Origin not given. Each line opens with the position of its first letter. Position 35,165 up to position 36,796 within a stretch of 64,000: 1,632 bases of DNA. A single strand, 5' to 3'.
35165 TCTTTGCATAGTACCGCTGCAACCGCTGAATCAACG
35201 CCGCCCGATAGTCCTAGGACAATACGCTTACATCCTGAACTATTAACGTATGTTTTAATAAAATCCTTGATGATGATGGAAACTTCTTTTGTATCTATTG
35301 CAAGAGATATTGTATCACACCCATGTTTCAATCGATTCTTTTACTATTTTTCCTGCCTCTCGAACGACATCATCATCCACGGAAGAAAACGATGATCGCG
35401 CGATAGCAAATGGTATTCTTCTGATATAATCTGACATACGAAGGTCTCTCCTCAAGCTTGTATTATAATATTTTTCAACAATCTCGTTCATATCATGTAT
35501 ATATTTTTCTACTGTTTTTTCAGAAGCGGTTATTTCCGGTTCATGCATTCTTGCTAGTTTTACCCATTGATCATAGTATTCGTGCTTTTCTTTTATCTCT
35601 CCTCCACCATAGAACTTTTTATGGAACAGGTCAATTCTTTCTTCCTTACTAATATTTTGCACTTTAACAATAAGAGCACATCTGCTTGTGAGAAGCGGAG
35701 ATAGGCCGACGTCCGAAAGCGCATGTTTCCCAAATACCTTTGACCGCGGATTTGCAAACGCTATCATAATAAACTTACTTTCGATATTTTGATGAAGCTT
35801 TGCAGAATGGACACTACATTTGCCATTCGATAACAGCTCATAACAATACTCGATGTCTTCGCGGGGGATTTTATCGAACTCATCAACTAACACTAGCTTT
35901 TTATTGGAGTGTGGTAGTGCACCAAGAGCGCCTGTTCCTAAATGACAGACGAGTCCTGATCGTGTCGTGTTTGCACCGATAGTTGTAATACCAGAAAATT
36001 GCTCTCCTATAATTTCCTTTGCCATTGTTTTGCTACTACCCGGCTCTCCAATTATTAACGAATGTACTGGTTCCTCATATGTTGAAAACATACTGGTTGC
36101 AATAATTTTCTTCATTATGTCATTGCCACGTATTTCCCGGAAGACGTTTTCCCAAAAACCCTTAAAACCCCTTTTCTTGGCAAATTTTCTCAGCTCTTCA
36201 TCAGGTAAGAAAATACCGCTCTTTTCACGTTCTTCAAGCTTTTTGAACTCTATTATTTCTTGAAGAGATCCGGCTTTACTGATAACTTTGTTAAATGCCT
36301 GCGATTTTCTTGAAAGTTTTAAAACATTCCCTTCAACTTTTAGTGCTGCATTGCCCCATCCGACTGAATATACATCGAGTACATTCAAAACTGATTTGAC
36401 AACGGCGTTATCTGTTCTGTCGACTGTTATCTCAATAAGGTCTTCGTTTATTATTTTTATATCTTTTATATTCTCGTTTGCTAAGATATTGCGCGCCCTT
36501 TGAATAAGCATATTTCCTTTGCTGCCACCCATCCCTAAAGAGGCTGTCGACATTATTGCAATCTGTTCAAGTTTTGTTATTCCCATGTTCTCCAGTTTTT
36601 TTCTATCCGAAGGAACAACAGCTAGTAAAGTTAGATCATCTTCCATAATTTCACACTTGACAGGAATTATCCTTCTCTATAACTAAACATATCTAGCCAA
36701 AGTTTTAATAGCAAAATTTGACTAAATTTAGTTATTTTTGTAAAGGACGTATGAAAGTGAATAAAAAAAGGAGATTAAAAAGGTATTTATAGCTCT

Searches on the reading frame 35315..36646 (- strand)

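Call 21: search_protein_families(library=pfam, proteins=[window:35315-36646:-], max_evalue=0.00001)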
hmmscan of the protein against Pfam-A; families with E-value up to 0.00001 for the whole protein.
window:35315-36646:- (443 aa): 1 family
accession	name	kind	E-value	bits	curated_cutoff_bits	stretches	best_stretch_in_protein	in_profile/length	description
PF00493.29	MCM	-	1.1e-12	48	23.3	1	151-336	4-211/224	MCM P-loop domain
